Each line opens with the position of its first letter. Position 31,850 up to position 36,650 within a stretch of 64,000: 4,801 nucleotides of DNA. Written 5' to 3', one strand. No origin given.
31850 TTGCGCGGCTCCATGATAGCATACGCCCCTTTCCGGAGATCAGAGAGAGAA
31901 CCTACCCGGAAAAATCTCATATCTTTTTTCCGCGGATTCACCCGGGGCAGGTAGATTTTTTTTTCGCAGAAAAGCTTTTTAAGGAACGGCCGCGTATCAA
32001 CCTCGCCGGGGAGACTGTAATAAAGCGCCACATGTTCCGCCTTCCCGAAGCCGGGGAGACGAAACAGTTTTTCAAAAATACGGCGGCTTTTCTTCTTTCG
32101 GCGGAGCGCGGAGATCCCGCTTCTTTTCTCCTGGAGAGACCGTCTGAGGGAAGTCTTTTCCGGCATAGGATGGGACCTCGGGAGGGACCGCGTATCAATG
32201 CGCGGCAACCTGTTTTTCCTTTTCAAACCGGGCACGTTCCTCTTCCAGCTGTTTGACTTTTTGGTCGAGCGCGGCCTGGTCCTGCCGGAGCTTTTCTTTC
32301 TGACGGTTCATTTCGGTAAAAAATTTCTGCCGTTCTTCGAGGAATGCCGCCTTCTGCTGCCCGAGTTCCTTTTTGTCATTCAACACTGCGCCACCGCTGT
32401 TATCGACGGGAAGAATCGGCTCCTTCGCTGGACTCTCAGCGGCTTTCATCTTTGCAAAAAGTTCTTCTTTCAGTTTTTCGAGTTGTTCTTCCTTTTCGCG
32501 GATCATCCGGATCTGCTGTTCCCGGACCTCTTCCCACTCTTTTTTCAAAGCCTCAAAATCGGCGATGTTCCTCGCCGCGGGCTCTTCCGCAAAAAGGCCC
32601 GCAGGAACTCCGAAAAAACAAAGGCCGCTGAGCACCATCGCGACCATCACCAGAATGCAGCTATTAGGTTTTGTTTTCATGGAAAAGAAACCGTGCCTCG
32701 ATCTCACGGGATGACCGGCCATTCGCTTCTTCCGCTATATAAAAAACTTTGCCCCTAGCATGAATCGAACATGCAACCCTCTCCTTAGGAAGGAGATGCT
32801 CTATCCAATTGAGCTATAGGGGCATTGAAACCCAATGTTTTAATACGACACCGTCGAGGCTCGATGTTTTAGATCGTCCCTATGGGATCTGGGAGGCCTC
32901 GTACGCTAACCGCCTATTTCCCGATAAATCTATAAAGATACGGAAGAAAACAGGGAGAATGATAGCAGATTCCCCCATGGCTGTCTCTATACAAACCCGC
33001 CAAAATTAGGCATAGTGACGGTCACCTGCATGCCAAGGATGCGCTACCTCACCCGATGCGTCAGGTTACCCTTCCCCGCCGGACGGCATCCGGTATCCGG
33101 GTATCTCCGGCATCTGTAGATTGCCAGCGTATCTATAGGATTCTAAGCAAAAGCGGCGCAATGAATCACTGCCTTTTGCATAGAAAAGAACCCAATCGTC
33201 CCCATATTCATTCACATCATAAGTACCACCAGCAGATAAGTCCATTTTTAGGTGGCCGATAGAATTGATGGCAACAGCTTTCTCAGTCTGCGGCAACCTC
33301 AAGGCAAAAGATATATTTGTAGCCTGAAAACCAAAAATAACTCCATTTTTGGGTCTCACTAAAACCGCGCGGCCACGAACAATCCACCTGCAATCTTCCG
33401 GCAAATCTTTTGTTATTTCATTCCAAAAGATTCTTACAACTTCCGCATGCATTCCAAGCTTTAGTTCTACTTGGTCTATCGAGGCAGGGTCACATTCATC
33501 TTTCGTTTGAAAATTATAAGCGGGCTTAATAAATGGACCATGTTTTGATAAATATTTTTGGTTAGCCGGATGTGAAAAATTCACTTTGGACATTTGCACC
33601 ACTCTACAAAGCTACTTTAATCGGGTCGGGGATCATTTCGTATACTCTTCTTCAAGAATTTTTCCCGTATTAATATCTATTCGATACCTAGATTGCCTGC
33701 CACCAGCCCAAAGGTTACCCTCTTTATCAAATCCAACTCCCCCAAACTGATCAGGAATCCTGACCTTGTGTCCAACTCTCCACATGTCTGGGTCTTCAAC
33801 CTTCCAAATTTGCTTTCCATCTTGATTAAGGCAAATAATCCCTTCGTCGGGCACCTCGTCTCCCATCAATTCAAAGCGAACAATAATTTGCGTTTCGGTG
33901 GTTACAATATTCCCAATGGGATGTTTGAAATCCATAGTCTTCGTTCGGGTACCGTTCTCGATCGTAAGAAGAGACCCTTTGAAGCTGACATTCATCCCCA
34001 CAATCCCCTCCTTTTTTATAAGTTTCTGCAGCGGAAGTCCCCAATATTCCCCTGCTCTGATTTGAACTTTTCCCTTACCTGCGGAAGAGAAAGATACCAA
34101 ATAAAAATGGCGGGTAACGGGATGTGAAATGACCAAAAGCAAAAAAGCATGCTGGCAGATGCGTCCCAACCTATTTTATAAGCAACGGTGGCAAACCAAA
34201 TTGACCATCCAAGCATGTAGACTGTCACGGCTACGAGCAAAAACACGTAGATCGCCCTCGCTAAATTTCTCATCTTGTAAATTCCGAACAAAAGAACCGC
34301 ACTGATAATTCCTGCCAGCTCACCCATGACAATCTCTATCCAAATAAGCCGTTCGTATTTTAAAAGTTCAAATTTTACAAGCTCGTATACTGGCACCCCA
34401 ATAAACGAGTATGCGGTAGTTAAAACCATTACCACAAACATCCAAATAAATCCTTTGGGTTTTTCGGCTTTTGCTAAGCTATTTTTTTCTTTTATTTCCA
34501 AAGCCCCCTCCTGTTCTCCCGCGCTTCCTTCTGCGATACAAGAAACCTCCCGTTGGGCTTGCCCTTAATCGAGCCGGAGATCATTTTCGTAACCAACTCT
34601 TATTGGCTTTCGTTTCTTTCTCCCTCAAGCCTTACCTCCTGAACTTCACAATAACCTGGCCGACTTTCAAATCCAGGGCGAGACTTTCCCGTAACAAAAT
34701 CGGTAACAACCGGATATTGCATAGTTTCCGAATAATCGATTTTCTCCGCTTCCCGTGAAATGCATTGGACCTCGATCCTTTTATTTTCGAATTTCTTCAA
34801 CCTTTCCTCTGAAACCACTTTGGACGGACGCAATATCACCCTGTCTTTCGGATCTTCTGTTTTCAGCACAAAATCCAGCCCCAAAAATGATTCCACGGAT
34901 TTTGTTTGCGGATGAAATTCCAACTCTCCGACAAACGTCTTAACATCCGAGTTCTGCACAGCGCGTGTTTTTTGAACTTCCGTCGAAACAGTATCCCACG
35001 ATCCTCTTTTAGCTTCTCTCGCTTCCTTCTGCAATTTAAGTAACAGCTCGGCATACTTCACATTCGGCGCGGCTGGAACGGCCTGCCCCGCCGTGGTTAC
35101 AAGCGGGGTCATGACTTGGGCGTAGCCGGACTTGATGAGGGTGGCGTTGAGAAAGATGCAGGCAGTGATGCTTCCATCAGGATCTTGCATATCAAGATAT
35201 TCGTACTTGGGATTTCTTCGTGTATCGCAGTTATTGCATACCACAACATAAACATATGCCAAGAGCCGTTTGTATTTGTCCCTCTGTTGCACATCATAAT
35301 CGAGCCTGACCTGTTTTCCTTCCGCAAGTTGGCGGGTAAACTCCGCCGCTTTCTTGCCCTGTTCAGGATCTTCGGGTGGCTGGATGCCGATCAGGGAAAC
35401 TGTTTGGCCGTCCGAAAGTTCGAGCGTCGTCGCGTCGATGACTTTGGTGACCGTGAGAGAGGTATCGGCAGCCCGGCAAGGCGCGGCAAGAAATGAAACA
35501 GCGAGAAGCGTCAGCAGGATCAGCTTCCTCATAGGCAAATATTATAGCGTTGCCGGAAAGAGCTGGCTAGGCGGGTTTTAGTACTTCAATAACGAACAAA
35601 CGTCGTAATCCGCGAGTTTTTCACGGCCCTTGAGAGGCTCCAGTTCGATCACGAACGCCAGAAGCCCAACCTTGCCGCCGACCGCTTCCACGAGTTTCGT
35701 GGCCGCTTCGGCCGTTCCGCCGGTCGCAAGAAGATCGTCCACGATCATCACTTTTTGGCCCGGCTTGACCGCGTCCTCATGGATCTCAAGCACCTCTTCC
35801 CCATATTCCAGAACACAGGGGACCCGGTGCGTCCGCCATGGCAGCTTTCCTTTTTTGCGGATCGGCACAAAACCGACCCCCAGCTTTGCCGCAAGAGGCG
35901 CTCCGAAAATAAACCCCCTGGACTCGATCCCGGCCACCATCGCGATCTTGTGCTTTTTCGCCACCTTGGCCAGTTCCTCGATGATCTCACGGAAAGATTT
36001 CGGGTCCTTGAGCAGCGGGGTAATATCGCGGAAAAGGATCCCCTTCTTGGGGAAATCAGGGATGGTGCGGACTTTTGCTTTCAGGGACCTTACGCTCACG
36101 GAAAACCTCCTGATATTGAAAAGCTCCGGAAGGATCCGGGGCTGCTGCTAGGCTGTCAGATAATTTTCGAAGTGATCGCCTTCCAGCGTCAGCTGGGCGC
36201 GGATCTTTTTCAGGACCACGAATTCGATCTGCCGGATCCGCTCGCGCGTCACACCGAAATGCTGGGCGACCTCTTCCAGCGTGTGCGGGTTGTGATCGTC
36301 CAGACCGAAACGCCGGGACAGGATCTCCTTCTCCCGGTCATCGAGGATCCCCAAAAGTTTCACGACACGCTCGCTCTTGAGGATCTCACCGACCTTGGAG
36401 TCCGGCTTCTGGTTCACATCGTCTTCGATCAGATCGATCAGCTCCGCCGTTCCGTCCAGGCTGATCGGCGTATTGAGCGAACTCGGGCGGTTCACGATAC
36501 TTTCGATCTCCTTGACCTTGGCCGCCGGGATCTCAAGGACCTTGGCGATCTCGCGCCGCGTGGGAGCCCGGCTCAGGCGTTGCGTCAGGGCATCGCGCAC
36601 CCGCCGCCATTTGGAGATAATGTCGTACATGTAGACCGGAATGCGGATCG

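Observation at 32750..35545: Second AT-rich islet next to tRNA-Arg(CCT): secreted SNase-like nuclease with unknown C-terminal domain, then a 4-TM protein and two small unknown proteins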

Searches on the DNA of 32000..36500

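Call 24: search_rna_families(source=window, start=32000, end=36500, threshold=evalue, max_evalue=1)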
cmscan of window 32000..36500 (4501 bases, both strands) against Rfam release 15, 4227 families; matches with E-value up to 1: 2.
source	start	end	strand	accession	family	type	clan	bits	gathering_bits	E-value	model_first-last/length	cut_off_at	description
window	32750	32823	-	RF00005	tRNA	Gene; tRNA;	CL00001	69.5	29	3.1e-14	1-71/71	no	tRNA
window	32749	32823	+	RF04354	Plastid-ycf2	Cis-reg;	-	28.7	65.7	0.0058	1-75/75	no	Plastid-ycf2 5UTR RNA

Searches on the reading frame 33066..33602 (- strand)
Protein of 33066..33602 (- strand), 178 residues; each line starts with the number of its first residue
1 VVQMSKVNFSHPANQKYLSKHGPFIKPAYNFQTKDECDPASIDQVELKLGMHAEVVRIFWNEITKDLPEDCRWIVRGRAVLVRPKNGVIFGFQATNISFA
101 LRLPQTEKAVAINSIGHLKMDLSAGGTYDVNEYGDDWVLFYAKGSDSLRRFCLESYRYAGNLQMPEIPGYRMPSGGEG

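Call 4: search_protein_families(library=pfam, proteins=[window:33066-33602:-], max_evalue=1)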
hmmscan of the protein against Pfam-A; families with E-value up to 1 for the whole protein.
window:33066-33602:- (178 aa): 0 families

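Call 5: search_protein_families(library=ncbifam, proteins=[window:33066-33602:-], max_evalue=1)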
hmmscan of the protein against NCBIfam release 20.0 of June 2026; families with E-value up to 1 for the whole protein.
window:33066-33602:- (178 aa): 0 families

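Call 7: search_protein_families(library=padloc, proteins=[window:33066-33602:-], max_evalue=1)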
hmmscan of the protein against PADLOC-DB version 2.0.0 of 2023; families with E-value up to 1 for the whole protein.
window:33066-33602:- (178 aa): 0 families

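Call 8: search_protein_families(library=phrogs, proteins=[window:33066-33602:-], max_evalue=1)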
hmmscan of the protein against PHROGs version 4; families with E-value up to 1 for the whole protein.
window:33066-33602:- (178 aa): 0 families

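Call 29: search_protein_families(library=pfam, alignment_id=A1, max_evalue=0.01)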
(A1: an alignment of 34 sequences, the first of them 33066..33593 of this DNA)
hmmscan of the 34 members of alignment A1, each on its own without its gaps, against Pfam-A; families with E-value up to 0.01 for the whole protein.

A. member 1, window:33066-33593:- (175 aa): 0 families

B. families by the number of members that match (of 34 scanned): 4 families
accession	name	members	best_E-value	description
PF22191.2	IBR_1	1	0.0033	IBR domain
PF21274.3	Rng_hyd_C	1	0.0036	Aromatic-ring hydroxylase, C-terminal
PF24042.1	DUF7351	1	0.0085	Domain of unknown function (DUF7351)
PF13453.11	Zn_ribbon_TFIIB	1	0.0094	Transcription factor zinc-finger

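Call 30: search_solved_structures(query=A1, max_evalue=10)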
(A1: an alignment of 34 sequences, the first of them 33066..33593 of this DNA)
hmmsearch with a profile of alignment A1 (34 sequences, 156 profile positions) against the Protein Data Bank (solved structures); distinct sequences matched with E-value up to 10: 0.

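Call 47: predict_structure(alignment_id=A1)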
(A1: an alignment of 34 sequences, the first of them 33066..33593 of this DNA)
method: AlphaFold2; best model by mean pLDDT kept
length: 175 residues; sequences in the alignment: 34
mean_pLDDT: 91.4   pTM: 0.85
mean pLDDT of the five models: 91.4, 89.9, 89.6, 89.0, 88.6
residues with pLDDT >= 90: 130; 70-90: 42; 50-70: 3; < 50: 0
segments of 3 or more residues with pLDDT < 50: none
pLDDT, mean of each block of 10 residues (from residue 1): 88 91 78 89 87 95 97 95 97 96 98 96 96 97 94 96 72 71
secondary structure, 60 per line:
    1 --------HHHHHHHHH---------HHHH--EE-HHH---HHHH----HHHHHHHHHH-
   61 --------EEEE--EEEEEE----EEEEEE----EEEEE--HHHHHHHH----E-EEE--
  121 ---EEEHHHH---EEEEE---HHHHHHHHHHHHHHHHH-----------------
elements in order: H9-17 H27-30 H42-45 H50-59 E69-72 E75-80 E85-90 E95-99 H102-109 E116-118 E124-126 H127-130 E134-138 H142-158

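Call 51: fold_search(model_id=the predicted structure, library=pdb)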
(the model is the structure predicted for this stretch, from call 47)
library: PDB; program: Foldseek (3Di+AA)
matches with E <= 10: 266; with E <= 0.001: 0
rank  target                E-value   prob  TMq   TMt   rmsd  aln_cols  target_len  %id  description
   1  3h9x_A                4.5e-02  0.93  0.32  0.45   4.7        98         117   13  Crystal Structure of the PSPTO_3016 protein from Pseudomonas syringae, Northeast Structural Genomics Consortium Target (released 2009-05-19)
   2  2fki_MODEL_1_A        8.9e-02  0.75  0.31  0.43   5.1        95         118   18  NMR Structure of Protein yjbR from Escherichia coli; Northeast Structural Genomics Consortium Target ER226 (released 2006-02-28)
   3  2llz_MODEL_1_A        3.1e-01  0.54  0.22  0.35   4.6        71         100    8  GhoS (YjdK) monomer (released 2012-09-05)
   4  2x5d_B                3.3e-01  0.10  0.19  0.11   9.1       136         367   12  Crystal Structure of a probable aminotransferase from Pseudomonas aeruginosa (released 2010-07-21)
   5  1kaf_D                6.4e-01  0.15  0.26  0.38  11.0       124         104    9  DNA Binding Domain Of The Phage T4 Transcription Factor MotA (AA105-211) (released 2001-11-21)
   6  5jlt_D                6.9e-01  0.15  0.26  0.38  11.0       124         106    9  The crystal structure of the bacteriophage T4 MotA C-terminal domain in complex with dsDNA reveals a novel protein-DNA (released 2017-05-03)
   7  3vg8_C                7.8e-01  0.02  0.11  0.14  12.3       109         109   12  Crystal structure of hypothetical protein TTHB210 from Thermus thermophilus HB8 (released 2011-11-30)
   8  1svv_B                8.3e-01  0.18  0.20  0.12   7.3        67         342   15  Initial Stuctural Analysis of Leishmania major Threonine Aldolase (released 2004-08-17)
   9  5jlt_A                8.3e-01  0.13  0.28  0.38   9.8       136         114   10  The crystal structure of the bacteriophage T4 MotA C-terminal domain in complex with dsDNA reveals a novel protein-DNA (released 2017-05-03)
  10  2x5d_A                8.3e-01  0.08  0.21  0.12   8.4       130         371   12  Crystal Structure of a probable aminotransferase from Pseudomonas aeruginosa (released 2010-07-21)
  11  7cs1_A                8.8e-01  0.07  0.18  0.17  12.6       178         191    7  Aminoglycoside 2'-N-acetyltransferase from Mycolicibacterium smegmatis-Complex with Coenzyme A and Neomycin (released 2021-06-23)
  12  6vta_A                9.4e-01  0.06  0.18  0.18  12.5       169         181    6  Aminoglycoside N-2'-Acetyltransferase-Ia [AAC(2')-Ia] in complex with amikacin and acetyl-CoA (released 2021-06-02)
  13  3vg8_H                9.4e-01  0.02  0.12  0.16  12.2       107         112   13  Crystal structure of hypothetical protein TTHB210 from Thermus thermophilus HB8 (released 2011-11-30)
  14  6l1n_A                1.0e+00  0.10  0.26  0.13   9.0       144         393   12  Substrate bound BacF structure from Bacillus subtillis (released 2020-03-18)
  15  5jlt_B                1.1e+00  0.16  0.29  0.41   7.2       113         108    6  The crystal structure of the bacteriophage T4 MotA C-terminal domain in complex with dsDNA reveals a novel protein-DNA (released 2017-05-03)
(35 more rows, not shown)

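Call 62: find_related_loci(query=A3, collection=genome_contigs, flank=6000)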
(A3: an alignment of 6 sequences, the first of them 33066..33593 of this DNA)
Query A3 (175 aa) in genome_contigs; peptide patterns used: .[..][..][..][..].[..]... (x = any residue, [..] = any of these).
10 stretches matched a pattern, but none encodes a relative of the query by tblastn (E <= 1e-3).

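Call 65: find_related_loci(query=window:33066-33593:-, collection=metagenome_contigs, flank=8000)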
Query window:33066-33593:- (175 aa) in metagenome_contigs; peptide patterns used: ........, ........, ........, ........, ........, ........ (x = any residue, [..] = any of these).
217 stretches matched a pattern, but none encodes a relative of the query by tblastn (E <= 1e-3).

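Call 66: find_related_loci(query=window:33066-33593:-, collection=viral_contigs, flank=8000)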
Query window:33066-33593:- (175 aa) in viral_contigs; peptide patterns used: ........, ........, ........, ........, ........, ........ (x = any residue, [..] = any of these).
7 stretches matched a pattern, but none encodes a relative of the query by tblastn (E <= 1e-3).

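Call 88: search_dna_similar(query=window:33066-33593:-, collection=plasmids, mode=protein, max_evalue=0.001, max_rows=25)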
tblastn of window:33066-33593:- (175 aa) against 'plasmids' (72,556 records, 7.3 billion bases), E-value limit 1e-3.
No match.

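Call 105: fold_search(model_id=the predicted structure, library=viral)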
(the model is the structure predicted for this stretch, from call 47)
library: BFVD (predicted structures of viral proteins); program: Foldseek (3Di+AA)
matches with E <= 10: 270; with E <= 0.001: 0
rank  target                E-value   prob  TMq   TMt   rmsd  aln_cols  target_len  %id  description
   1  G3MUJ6                2.4e-01  0.57  0.36  0.43   6.8       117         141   14  Activator of middle period transcription [Escherichia phage Bp7]
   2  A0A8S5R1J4            3.0e-01  0.18  0.22  0.20   7.5        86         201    9  Uncharacterized protein [Siphoviridae sp. ctWWc42]
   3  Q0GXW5                4.2e-01  0.06  0.17  0.13  15.6       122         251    9  Putative HAD hydrolase [Lactococcus phage Q54]
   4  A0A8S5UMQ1            4.7e-01  0.28  0.34  0.34   7.0       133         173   10  ALC protein [Myoviridae sp. ctCo31]
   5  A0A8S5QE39            6.4e-01  0.02  0.13  0.08  15.9       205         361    9  Uncharacterized protein [Caudovirales sp. ctqPn17]
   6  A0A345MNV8            7.7e-01  0.03  0.12  0.06  14.3       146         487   14  (no name in the UniProt tables at hand)
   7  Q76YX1                7.7e-01  0.02  0.16  0.17  15.3       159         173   12  Lipoprotein [Aeromonas phage Aeh1]
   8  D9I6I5                8.2e-01  0.16  0.33  0.31   9.2       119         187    9  MotA activator of middle period transcription [Acinetobacter phage 133]
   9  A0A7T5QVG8            8.7e-01  0.13  0.28  0.29  10.0       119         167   11  (no name in the UniProt tables at hand)
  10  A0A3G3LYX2            8.7e-01  0.06  0.14  0.09  13.1       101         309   14  Uncharacterized protein [Brevibacterium phage Cantare]
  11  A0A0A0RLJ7            1.1e+00  0.04  0.14  0.16  11.3       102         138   14  (no name in the UniProt tables at hand)
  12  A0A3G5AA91            1.1e+00  0.05  0.14  0.15   9.3        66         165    6  Uncharacterized protein [Hyperionvirus sp.]
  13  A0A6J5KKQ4            1.1e+00  0.05  0.13  0.10  12.0        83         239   13  Uncharacterized protein [uncultured Caudovirales phage]
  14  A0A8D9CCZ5            1.1e+00  0.03  0.14  0.11  13.1       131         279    9  Uncharacterized protein [uncultured marine phage]
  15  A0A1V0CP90            1.2e+00  0.06  0.15  0.17  16.6        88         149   10  (no name in the UniProt tables at hand)
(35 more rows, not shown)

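Call 108: find_related_loci(query=A3, collection=viral_contigs, flank=8000)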
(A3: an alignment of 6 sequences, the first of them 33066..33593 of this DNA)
Query A3 (175 aa) in viral_contigs; peptide patterns used: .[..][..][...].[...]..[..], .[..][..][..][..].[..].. (x = any residue, [..] = any of these).
7 stretches matched a pattern, but none encodes a relative of the query by tblastn (E <= 1e-3).
